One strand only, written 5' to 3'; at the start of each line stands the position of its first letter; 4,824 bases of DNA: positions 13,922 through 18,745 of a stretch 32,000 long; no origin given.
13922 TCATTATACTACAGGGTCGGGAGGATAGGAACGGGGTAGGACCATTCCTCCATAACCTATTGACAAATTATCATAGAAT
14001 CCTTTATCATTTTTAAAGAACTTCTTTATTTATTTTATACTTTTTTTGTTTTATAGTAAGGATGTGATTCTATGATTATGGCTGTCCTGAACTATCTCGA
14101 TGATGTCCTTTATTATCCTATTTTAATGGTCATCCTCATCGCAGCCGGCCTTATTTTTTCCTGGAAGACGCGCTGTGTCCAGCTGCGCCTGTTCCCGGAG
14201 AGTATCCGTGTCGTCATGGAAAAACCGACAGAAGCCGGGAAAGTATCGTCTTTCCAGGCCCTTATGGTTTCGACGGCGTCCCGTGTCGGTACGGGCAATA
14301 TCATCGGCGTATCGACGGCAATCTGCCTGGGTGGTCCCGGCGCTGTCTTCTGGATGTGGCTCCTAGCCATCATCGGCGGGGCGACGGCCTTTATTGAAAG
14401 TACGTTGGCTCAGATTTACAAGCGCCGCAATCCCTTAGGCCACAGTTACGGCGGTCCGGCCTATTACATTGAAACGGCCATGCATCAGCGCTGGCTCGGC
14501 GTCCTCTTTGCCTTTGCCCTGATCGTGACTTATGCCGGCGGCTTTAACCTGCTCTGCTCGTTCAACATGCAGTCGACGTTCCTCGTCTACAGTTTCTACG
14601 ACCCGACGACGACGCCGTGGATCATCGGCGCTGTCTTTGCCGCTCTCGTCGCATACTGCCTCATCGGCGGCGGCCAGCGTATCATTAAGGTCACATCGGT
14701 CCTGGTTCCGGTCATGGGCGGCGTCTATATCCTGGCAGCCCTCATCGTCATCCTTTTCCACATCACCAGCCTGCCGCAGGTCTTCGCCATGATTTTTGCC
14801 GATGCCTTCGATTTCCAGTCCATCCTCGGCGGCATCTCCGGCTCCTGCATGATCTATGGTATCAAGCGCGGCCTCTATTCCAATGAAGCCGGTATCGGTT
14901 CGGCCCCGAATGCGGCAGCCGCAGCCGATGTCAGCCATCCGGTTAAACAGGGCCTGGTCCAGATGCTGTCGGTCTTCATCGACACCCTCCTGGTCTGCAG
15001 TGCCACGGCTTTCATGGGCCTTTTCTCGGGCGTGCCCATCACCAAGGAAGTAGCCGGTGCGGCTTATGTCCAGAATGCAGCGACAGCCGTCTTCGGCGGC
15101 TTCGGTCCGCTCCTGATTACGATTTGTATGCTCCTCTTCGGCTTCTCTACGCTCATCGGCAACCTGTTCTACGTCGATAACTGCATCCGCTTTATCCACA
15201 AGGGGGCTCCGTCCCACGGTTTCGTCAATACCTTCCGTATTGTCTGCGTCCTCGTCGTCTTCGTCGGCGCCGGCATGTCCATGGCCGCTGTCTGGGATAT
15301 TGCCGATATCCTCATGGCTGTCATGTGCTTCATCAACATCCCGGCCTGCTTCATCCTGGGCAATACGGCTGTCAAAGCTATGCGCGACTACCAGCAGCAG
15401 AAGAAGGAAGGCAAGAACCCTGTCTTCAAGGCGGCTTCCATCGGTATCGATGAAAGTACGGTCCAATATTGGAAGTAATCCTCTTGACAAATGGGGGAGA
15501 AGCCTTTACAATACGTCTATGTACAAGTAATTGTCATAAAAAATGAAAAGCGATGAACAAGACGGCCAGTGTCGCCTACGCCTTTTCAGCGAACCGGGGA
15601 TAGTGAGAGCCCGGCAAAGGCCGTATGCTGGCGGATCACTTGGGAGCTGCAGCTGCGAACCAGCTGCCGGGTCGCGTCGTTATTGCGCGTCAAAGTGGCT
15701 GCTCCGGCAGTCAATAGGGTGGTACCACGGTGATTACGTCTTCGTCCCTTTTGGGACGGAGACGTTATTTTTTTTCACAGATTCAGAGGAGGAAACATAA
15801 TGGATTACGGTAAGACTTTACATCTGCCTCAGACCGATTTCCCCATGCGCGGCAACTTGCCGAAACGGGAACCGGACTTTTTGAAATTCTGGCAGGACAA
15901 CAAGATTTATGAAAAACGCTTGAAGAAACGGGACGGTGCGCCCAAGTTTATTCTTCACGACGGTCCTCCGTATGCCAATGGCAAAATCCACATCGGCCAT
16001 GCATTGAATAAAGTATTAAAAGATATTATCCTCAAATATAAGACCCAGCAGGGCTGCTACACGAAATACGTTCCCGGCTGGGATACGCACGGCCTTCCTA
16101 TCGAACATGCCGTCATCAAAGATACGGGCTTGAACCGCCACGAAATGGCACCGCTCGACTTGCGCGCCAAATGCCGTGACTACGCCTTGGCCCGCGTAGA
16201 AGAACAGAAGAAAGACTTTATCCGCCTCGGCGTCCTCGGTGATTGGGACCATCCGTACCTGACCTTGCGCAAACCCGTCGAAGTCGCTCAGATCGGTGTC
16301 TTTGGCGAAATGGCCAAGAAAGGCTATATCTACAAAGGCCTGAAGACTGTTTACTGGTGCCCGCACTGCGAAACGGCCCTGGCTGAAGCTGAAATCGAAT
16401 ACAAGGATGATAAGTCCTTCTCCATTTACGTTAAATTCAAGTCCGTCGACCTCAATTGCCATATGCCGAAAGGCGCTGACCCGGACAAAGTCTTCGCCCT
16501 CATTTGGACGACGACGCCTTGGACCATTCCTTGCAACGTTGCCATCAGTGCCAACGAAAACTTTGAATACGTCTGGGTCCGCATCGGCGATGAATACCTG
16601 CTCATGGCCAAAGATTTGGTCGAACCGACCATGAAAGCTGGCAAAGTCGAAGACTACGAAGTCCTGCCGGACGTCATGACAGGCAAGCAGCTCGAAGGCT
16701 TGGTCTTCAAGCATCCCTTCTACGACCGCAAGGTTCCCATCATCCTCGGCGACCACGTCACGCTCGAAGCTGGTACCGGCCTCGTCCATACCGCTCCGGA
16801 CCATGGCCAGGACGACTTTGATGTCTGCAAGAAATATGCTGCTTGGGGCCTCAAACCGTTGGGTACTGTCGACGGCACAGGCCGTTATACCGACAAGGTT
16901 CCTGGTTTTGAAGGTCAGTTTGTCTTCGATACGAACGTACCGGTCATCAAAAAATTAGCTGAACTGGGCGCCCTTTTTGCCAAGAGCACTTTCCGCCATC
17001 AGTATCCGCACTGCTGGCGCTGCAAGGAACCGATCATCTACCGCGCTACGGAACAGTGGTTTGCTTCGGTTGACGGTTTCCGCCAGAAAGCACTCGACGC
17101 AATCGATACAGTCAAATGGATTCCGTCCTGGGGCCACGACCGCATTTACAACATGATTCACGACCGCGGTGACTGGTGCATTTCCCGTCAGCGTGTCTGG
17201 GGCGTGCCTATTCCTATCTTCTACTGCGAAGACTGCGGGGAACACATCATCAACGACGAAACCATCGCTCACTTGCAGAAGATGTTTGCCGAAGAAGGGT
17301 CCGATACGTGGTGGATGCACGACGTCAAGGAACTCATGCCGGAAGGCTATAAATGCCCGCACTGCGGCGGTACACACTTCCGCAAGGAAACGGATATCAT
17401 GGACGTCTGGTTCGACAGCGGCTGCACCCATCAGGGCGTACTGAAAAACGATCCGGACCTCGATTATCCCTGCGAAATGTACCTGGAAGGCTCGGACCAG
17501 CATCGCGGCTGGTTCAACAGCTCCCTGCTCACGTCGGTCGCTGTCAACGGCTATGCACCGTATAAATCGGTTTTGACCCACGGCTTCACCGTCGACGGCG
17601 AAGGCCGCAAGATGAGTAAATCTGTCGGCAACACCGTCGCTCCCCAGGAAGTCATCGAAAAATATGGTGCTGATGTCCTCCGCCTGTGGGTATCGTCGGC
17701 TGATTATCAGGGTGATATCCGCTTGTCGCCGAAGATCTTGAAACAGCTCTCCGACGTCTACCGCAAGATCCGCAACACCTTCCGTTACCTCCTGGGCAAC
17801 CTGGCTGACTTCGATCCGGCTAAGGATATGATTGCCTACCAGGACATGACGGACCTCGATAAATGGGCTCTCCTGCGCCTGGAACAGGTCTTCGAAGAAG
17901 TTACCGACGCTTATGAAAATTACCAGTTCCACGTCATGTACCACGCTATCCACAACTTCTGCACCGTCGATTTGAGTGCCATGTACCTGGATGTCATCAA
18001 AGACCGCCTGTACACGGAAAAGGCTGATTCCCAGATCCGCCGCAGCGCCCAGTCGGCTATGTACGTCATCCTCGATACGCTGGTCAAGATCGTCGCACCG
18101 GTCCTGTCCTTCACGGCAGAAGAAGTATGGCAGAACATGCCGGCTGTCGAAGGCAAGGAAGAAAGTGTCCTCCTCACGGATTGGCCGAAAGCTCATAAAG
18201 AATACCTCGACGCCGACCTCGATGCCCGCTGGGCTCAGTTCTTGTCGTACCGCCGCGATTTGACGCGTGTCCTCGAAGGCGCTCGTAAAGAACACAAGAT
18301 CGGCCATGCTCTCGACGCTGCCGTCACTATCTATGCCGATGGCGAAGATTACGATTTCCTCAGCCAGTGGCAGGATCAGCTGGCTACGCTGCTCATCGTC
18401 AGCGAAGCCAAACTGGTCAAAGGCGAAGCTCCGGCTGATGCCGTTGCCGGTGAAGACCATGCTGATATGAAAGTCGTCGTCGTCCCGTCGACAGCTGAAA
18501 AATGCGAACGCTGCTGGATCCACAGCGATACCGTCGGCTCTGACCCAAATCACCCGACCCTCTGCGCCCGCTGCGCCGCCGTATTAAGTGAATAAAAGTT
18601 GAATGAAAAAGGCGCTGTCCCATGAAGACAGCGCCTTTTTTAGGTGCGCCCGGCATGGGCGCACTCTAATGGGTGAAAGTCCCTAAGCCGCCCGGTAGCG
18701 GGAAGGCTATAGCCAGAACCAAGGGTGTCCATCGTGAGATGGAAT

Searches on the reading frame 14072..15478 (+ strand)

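Call 9: search_protein_families(library=pfam, proteins=[window:14072-15478:+])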
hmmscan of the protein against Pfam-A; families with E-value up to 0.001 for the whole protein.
window:14072-15478:+ (468 aa): 1 family
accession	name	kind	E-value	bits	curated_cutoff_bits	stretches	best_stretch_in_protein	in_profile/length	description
PF01235.23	Na_Ala_symp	-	9.6e-151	503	24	1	50-452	4-392/392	Sodium:alanine symporter family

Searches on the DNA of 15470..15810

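Call 65: search_rna_families(source=window, start=15470, end=15810, threshold=evalue, max_evalue=0.1)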
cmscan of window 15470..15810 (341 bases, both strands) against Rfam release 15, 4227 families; matches with E-value up to 0.1: 1.
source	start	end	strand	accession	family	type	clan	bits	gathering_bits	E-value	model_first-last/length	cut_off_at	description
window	15544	15752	+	RF00230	T-box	Cis-reg; leader;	-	84.3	93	4.4e-19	1-219/219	no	T-box leader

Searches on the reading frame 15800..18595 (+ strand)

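Call 9: search_protein_families(library=pfam, proteins=[window:15800-18595:+])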
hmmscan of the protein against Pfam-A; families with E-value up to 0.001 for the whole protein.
window:15800-18595:+ (931 aa): 7 families
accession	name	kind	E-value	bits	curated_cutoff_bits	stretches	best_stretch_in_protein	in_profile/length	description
PF00133.28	tRNA-synt_1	-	6.9e-148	493.2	22.7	1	27-643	2-414/414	tRNA synthetases class I (I, L, M and V)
PF08264.19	Anticodon_1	-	2.4e-36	125.2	25.1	1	687-843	1-147/148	Anticodon-binding domain of tRNA ligase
PF09334.17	tRNA-synt_1g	-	5.4e-26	91.7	20.1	2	57-200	8-136/391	tRNA synthetases class I (M)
PF06827.20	zf-FPG_IleRS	-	4.6e-09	36.4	21.3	1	900-927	2-29/30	Zinc finger found in FPG and IleRS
PF01406.26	tRNA-synt_1e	-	5.5e-08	33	27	1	578-649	228-298/301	tRNA synthetases class I (C) catalytic domain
PF01921.24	tRNA-synt_1f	-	8.1e-07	28.7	27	1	581-661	261-339/360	tRNA synthetases class I (K)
PF13603.12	tRNA-synt_1_2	-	4.5e-05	23.5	25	1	299-347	85-133/185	Leucyl-tRNA synthetase, editing domain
